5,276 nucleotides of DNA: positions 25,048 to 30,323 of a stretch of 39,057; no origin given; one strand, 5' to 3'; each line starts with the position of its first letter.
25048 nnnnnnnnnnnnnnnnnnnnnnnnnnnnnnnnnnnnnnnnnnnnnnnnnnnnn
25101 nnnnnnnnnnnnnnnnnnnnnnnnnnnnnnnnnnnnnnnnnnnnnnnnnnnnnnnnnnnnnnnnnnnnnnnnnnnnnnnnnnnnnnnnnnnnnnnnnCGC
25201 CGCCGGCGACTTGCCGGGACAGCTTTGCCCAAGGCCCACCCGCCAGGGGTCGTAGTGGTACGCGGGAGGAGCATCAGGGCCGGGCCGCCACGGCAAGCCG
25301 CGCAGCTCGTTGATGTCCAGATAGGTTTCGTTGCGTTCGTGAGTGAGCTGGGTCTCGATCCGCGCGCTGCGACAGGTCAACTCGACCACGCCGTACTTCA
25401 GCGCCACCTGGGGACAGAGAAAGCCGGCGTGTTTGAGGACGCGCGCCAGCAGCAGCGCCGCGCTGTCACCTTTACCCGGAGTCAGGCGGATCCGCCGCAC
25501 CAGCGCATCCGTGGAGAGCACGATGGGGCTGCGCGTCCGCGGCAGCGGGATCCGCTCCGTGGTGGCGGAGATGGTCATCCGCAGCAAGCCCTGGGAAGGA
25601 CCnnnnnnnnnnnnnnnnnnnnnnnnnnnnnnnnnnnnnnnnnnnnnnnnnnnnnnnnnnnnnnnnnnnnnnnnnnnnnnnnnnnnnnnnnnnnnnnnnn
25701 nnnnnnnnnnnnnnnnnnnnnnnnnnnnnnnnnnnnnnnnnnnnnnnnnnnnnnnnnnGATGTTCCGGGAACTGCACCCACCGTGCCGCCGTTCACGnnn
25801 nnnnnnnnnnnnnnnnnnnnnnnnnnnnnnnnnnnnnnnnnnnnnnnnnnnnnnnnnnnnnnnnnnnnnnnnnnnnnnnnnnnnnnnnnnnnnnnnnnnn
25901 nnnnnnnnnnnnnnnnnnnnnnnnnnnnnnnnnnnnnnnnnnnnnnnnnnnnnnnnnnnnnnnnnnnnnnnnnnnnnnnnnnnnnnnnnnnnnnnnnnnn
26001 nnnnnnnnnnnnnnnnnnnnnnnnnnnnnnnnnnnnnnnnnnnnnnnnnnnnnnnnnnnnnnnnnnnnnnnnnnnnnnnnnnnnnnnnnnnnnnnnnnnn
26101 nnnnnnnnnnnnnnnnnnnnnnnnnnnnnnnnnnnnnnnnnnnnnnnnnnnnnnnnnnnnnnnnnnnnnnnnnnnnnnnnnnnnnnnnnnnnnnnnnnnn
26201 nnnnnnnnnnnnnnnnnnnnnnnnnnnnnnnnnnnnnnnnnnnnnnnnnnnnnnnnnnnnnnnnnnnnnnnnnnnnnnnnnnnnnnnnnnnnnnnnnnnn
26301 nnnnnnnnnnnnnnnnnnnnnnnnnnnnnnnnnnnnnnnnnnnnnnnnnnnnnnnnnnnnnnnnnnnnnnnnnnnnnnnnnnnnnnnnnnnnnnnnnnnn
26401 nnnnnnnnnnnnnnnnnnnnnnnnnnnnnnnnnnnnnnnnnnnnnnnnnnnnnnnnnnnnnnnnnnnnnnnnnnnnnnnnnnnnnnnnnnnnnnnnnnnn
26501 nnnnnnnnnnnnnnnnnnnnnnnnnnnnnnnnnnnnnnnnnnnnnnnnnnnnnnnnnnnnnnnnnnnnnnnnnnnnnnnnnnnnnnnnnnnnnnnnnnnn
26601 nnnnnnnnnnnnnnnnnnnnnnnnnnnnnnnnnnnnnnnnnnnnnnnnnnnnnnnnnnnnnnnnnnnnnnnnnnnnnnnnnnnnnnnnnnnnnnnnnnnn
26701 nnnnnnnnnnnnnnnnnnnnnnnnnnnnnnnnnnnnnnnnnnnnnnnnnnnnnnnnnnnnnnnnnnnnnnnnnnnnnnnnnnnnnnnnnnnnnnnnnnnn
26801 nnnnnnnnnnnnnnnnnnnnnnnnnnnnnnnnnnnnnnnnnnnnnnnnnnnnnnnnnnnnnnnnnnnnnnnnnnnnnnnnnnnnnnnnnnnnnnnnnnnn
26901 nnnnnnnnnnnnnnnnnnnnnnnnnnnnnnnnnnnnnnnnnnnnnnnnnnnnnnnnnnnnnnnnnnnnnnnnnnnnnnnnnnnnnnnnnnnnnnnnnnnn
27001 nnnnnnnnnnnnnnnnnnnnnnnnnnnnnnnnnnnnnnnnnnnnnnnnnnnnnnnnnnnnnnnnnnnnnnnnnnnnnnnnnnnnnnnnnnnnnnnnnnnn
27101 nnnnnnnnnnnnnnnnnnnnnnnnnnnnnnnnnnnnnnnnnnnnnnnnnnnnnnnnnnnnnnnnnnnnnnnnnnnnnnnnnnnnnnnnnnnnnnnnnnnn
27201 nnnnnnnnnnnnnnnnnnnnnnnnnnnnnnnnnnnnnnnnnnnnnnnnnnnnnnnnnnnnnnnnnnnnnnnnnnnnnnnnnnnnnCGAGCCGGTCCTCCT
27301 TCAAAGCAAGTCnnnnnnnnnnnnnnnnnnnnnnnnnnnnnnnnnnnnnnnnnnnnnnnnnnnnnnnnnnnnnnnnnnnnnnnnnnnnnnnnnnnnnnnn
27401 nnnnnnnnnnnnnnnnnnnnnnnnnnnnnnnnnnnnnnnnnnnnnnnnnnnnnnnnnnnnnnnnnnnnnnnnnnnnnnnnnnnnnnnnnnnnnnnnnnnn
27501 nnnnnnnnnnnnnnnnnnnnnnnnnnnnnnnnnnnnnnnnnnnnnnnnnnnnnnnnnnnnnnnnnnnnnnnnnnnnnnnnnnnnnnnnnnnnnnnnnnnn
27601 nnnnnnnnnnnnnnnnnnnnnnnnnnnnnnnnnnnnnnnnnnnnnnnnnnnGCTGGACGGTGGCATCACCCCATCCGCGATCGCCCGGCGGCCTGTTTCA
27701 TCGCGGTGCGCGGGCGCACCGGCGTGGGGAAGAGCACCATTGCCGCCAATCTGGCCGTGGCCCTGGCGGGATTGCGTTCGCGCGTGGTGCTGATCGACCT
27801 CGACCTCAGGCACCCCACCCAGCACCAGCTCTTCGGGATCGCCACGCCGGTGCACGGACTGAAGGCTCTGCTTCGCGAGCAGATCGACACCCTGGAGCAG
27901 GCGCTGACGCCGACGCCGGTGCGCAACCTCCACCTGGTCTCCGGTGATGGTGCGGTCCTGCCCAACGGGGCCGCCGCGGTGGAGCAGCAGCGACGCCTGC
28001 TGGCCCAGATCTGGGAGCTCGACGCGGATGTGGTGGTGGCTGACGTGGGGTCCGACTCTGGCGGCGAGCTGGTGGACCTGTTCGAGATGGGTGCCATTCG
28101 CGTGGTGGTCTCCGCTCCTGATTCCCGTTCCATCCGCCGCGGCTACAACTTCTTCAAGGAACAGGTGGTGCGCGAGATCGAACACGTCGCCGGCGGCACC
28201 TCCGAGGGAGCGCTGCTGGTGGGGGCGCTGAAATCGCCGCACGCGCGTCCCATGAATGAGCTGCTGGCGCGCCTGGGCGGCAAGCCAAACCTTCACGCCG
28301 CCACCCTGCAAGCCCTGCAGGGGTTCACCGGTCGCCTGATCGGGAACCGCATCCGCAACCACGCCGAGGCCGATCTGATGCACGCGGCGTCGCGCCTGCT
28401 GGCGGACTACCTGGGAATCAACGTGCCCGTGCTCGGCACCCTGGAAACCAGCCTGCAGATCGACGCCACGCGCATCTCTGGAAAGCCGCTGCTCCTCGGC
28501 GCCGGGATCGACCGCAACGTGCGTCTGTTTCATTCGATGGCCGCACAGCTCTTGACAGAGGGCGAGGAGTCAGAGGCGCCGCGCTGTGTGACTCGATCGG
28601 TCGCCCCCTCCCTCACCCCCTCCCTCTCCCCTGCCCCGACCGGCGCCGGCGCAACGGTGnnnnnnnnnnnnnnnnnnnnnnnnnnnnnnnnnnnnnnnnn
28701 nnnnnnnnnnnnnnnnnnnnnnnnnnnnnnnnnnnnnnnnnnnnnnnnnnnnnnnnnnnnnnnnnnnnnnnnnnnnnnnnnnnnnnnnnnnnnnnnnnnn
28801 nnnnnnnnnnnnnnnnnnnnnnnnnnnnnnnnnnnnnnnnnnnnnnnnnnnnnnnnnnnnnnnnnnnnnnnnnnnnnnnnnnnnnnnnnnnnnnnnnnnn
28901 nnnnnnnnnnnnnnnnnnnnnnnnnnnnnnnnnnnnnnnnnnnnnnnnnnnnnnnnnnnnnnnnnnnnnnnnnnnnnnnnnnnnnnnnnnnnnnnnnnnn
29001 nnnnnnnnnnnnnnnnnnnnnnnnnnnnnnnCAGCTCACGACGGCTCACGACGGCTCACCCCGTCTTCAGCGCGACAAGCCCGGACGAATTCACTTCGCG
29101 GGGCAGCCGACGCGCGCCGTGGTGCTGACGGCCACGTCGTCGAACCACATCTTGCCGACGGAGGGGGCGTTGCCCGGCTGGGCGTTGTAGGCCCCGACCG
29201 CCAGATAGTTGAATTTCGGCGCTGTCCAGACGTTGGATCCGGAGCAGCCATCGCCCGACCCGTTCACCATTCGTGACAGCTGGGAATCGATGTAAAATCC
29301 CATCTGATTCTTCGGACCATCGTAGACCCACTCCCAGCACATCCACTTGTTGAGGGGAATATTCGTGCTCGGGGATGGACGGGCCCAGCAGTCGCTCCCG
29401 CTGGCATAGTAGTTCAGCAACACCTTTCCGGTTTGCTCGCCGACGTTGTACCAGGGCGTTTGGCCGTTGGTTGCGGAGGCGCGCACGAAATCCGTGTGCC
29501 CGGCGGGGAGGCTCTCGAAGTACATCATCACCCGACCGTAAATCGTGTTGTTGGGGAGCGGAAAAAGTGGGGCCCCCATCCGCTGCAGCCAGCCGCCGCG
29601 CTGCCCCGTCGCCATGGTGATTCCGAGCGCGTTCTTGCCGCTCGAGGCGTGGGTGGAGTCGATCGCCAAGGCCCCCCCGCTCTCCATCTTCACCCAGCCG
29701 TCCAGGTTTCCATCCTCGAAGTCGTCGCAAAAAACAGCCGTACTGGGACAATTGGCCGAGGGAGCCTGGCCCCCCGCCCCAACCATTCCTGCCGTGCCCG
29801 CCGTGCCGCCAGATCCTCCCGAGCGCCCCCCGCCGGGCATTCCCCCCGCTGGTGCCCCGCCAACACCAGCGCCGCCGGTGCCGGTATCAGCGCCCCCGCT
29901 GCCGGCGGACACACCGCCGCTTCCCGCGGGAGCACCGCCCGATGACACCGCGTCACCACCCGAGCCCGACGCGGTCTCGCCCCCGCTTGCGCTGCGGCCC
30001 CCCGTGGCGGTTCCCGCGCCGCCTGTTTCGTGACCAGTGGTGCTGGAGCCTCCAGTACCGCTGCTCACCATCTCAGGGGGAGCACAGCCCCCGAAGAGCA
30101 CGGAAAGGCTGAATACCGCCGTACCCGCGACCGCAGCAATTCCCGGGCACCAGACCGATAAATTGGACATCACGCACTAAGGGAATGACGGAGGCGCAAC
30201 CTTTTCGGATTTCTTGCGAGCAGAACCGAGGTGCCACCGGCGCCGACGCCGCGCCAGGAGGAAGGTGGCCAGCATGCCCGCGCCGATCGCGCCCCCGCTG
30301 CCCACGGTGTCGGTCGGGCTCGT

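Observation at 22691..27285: Two sensor-less sigma54 activators flank an unassignable 633-aa exported protein, one translationally coupled to it, directly upstream of the flagellar operon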

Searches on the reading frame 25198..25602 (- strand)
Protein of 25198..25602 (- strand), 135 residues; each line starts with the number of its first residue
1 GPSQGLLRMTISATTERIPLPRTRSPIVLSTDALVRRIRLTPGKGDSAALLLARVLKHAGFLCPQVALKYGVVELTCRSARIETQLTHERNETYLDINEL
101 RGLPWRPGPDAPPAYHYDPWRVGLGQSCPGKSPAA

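Call 44: predict_structure(alignment_id=A3)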
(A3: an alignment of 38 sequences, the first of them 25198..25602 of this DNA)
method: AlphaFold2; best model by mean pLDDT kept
length: 135 residues; sequences in the alignment: 38
mean_pLDDT: 85.5   pTM: 0.72
mean pLDDT of the five models: 85.5, 85.1, 84.1, 83.8, 83.8
residues with pLDDT >= 90: 82; 70-90: 23; 50-70: 27; < 50: 3
segments of 3 or more residues with pLDDT < 50: none
pLDDT, mean of each block of 10 residues (from residue 1): 54 89 96 93 96 97 97 96 93 94 70 75 73 59
secondary structure, 60 per line:
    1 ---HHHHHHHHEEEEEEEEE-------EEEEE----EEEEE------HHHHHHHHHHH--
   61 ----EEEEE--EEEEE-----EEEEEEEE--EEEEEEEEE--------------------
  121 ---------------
elements in order: H4-11 E12-20 E28-32 E37-41 H48-58 E65-69 E72-76 E82-89 E92-100

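Call 47: fold_search(model_id=the predicted structure, library=pdb)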
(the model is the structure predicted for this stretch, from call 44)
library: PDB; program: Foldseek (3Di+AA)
matches with E <= 10: 599; with E <= 0.001: 0
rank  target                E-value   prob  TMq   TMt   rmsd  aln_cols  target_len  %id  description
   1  7qgg_J                1.1e-01  0.87  0.30  0.22   4.1        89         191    8  Neuronal RNA granules are ribosome complexes stalled at the pre-translocation state (released 2022-10-26)
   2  9v1i_lK               1.6e-01  0.80  0.31  0.23   4.0        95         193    9  Cryo- EM structure of ribosomal large subunit (LSU) from Entamoeba histolytica at 2.8 angstrom resolution (released 2025-10-08)
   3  6zm5_U                2.6e-01  0.13  0.22  0.22  16.5       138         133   15  Human mitochondrial ribosome in complex with OXA1L, mRNA, A/A tRNA, P/P tRNA and nascent polypeptide (released 2021-01-13)
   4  6swa_H                2.7e-01  0.77  0.30  0.23   4.1        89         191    8  Mus musculus brain neocortex ribosome 60S bound to Ebp1 (released 2020-09-30)
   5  7qh7_U                2.7e-01  0.11  0.21  0.22  16.2       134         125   14  Cryo-EM structure of the human mtLSU assembly intermediate upon MRM2 depletion - class 4 (released 2022-05-18)
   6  2p5m_A                3.1e-01  0.84  0.28  0.44   6.1        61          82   13  C-terminal domain hexamer of AhrC bound with L-arginine (released 2007-10-30)
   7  5an9_B                3.1e-01  0.57  0.29  0.23   4.4        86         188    7  Mechanism of eIF6 release from the nascent 60S ribosomal subunit (released 2015-10-21)
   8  3j6b_P                3.1e-01  0.18  0.24  0.17  10.0       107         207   14  Structure of the yeast mitochondrial large ribosomal subunit (released 2014-04-09)
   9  1f9n_D                3.2e-01  0.82  0.29  0.27   6.2        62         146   13  CRYSTAL STRUCTURE OF AHRC, THE ARGININE REPRESSOR/ACTIVATOR PROTEIN FROM BACILLUS SUBTILIS (released 2002-02-27)
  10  3wod_D                3.2e-01  0.09  0.17  0.03  10.9       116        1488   13  RNA polymerase-gp39 complex (released 2014-03-12)
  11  8uu9_V                3.4e-01  0.13  0.20  0.26  10.2        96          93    6  Cryo-EM structure of the ratcheted Listeria innocua 70S ribosome (head-swiveled) in complex with HflXr and pe/E-tRNA ( (released 2024-02-28)
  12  1f9n_C                3.9e-01  0.80  0.29  0.27   6.1        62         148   13  CRYSTAL STRUCTURE OF AHRC, THE ARGININE REPRESSOR/ACTIVATOR PROTEIN FROM BACILLUS SUBTILIS (released 2002-02-27)
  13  2p5m_B                3.9e-01  0.77  0.28  0.46   6.1        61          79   13  C-terminal domain hexamer of AhrC bound with L-arginine (released 2007-10-30)
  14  9h3g_Ia               3.9e-01  0.57  0.29  0.22   6.2        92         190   12  Structure of the Arabidopsis thaliana 80S ribosome in complex with P- and E-site tRNAs and mRNA (released 2026-02-04)
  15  8azw_u                3.9e-01  0.57  0.29  0.22   4.2        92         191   11  Cryo-EM structure of the plant 60S subunit (released 2023-06-07)
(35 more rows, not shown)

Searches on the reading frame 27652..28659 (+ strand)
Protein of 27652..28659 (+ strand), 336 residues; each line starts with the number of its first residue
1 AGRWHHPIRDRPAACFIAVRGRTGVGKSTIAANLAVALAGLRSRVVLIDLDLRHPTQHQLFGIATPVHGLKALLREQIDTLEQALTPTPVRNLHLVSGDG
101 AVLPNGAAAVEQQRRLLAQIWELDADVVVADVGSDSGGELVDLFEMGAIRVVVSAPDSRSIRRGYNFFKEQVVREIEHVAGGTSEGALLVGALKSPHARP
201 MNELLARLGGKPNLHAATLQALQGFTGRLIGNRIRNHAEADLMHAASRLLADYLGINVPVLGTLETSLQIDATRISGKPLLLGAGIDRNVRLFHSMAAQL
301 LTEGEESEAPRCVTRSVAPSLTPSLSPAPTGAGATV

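Call 55: search_protein_families(library=pfam, proteins=[window:27652-28659:+], max_evalue=1)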
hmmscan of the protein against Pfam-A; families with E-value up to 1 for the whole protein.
window:27652-28659:+ (336 aa): 22 families
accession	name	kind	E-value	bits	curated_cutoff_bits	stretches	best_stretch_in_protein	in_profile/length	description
PF10609.15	ParA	-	6.7e-11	42.5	27.1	1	19-169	9-161/246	NUBPL iron-transfer P-loop NTPase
PF01656.29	CbiA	-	1.3e-10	41.8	25.4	1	18-269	3-114/125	CobQ/CobB/MinD/ParA nucleotide binding domain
PF13614.12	AAA_31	-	1.8e-05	25.2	27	1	22-96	10-84/177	AAA domain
PF09140.17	MipZ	-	3.1e-05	23.9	20.7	1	22-62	9-49/262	ATPase MipZ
PF02374.21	ArsA_ATPase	-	9.3e-05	22.2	24.3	1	16-52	3-39/305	Anion-transporting ATPase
PF06564.18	CBP_BcsQ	-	0.00075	19.5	21.3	1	18-50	5-38/234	Cellulose biosynthesis protein BcsQ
PF00142.24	Fer4_NifH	-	0.0025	17.7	25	1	17-61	3-47/271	4Fe-4S iron sulfur cluster binding proteins, NifH/frxC family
PF13481.12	AAA_25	-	0.0051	16.9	27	1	11-43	30-60/195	AAA domain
PF01935.23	DUF87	-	0.0056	17.2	23.2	1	17-50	26-60/220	Helicase HerA, central domain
PF13191.12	AAA_16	-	0.0057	17.6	32.6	1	15-87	25-96/167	AAA ATPase domain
PF05729.18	NACHT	-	0.02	15.2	26.7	1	17-42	3-28/167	NACHT domain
PF13401.12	AAA_22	-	0.024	15.4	27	1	16-53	7-44/130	AAA domain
PF06414.18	Zeta_toxin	-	0.031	14.2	22.3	1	9-52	13-53/199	Zeta toxin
PF16575.11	CLP1_P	-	0.032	14.5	26.6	1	21-53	1-33/188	mRNA cleavage and polyadenylation factor CLP1 P-loop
PF20720.3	nSTAND3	-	0.032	14.4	27.2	1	16-46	19-49/155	Novel STAND NTPase 3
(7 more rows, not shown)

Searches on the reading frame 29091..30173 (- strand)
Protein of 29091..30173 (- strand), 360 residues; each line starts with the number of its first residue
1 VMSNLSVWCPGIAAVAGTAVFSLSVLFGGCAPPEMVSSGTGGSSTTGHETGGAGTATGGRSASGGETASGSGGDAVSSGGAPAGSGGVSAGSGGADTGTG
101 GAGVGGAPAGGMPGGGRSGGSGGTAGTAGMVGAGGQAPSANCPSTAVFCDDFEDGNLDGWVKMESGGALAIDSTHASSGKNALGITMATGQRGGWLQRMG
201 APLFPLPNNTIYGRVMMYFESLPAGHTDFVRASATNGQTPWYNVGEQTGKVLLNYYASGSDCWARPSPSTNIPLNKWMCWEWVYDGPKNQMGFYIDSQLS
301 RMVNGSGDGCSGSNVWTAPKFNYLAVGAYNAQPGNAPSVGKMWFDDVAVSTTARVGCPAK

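Call 15: search_protein_families(library=pfam, proteins=[window:29091-30173:-], max_evalue=0.001)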
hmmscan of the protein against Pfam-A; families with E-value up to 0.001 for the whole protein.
window:29091-30173:- (360 aa): 1 family
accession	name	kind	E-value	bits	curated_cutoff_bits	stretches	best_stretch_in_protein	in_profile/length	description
PF21340.4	Polysacc_lyase-like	-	9e-10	38.7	27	1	164-352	19-209/209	Cip1-like, core domain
